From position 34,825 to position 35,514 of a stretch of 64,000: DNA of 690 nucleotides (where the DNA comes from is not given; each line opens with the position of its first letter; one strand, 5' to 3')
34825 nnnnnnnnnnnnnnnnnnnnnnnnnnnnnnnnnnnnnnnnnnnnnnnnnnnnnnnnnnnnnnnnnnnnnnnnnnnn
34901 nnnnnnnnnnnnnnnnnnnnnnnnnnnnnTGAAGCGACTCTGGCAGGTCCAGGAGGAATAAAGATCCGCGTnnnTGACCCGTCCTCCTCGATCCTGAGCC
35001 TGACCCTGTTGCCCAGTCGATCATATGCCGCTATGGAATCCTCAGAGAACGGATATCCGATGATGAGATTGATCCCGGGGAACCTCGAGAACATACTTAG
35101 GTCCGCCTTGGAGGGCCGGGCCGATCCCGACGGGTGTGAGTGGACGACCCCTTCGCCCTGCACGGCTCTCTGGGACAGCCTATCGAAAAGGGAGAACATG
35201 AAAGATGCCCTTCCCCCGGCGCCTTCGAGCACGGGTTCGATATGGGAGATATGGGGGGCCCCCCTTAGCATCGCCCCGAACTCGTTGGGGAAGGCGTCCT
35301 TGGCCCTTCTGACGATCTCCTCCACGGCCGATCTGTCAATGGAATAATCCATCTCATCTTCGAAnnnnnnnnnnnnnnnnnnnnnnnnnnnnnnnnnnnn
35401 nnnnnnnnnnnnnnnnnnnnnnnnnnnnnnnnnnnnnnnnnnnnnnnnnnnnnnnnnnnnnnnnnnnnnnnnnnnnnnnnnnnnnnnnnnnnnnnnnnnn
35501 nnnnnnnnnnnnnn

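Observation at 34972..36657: TPR-like protein with an exact JAMM (HxHx7Sx2D) motif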

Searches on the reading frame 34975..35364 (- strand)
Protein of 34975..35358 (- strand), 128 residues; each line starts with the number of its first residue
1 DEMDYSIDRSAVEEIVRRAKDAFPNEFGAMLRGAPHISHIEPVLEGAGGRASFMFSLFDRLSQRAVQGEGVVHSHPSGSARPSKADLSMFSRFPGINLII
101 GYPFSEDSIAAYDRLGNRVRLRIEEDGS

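Call 40: find_homologous_proteins(query=window:34975-35358:-, max_evalue=0.00001)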
Query seq(128 aa) (128 aa): 5 proteins with E <= 0.00001 among 25 candidates.
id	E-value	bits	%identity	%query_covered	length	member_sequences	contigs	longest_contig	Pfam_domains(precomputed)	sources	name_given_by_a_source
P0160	1.4e-55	205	72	96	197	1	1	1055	PF14464.12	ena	-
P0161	1.3e-50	189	73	90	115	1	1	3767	PF14464.12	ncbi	-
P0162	3.3e-35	139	78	65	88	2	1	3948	PF14464.12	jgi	jgi:proteasome lid subunit RPN8/RPN11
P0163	3.0e-34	136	80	63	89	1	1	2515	PF14464.12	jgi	jgi:proteasome lid subunit RPN8/RPN11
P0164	4.0e-27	113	79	53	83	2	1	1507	PF14464.12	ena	-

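Call 43: search_solved_structures(query=A3, max_evalue=10)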
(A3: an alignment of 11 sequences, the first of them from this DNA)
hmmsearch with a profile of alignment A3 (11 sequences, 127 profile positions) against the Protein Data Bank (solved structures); distinct sequences matched with E-value up to 10: 16.
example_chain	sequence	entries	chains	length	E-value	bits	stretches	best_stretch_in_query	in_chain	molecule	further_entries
1r5x_A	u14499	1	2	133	5.6e-37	129.7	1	4-127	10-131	AfJAMM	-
1oi0_A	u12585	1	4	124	1e-36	128.8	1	7-127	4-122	HYPOTHETICAL PROTEIN AF2198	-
2kks_A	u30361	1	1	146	7.8e-06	29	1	6-91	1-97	Uncharacterized protein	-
2kcq_A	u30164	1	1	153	0.0011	22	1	63-91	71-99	Mov34/MPN/PAD-1 family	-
5lda_A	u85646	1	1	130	0.0037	20.4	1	59-102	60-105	JAMM1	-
5ld9_A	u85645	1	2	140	0.0044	20.1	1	60-102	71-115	JAMM1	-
2qlc_A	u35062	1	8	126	0.01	18.9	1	40-91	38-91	DNA repair protein radC homolog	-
4v4n_BS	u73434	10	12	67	0.3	14.2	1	8-50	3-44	30S ribosomal protein S17E | 30S ribosomal protein eS17 | Small ribosomal subunit protein eS17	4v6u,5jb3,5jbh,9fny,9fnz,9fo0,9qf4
5cw6_A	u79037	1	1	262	0.33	14.1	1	41-90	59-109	DrBRCC36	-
6sw9_S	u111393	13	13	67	0.55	13.3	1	8-49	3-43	30S ribosomal protein S17e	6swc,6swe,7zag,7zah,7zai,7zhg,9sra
4ghb_A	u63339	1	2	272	0.6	13.2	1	31-120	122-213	hypothetical protein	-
6gvw_B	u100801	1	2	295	0.98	12.5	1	42-90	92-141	Lys-63-specific deubiquitinase BRCC36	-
8pvy_A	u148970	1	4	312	1.2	12.3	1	42-90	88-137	Lys-63-specific deubiquitinase BRCC36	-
9sqv_A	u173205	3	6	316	1.2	12.2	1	42-90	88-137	Lys-63-specific deubiquitinase BRCC36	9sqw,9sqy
6r8f_A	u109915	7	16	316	1.2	12.2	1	42-90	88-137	Lys-63-specific deubiquitinase BRCC36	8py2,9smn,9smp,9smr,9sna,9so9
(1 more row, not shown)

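Call 44: search_protein_families(library=ncbifam, alignment_id=A3, max_evalue=1)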
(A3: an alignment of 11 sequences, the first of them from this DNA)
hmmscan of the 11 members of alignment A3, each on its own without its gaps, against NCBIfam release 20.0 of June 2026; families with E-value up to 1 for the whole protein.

A. member 1, seq(130 aa): 4 families
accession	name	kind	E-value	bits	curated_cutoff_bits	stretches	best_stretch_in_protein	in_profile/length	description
NF041370.1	desamp_Halo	equivalog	3.3e-05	23.8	130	1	56-120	63-125/133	desampylase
NF000642.1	PRK00024.1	equivalog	0.001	18.7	180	1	73-94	159-180/212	RadC family protein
TIGR00608.1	radc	subfamily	0.0036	17.1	133.85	1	73-94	165-186/218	RadC family protein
NF058523.1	6A-MBL_cap2_3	equivalog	0.017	13.7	320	1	75-95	630-650/665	anti-phage 6A-MBL system cap2_3 protein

B. families by the number of members that match (of 11 scanned): 7 families
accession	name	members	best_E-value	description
NF041370.1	desamp_Halo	11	6.9e-06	desampylase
NF000642.1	PRK00024.1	11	9e-05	RadC family protein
NF058523.1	6A-MBL_cap2_3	11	0.0035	anti-phage 6A-MBL system cap2_3 protein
TIGR00608.1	radc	10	0.00085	RadC family protein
TIGR03735.1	PRTRC_A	2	0.00013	PRTRC system protein A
TIGR03172.2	TIGR03172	1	0.16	selenium cofactor biosynthesis protein YqeC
TIGR02256.1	ICE_VC0181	1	0.18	conserved hypothetical protein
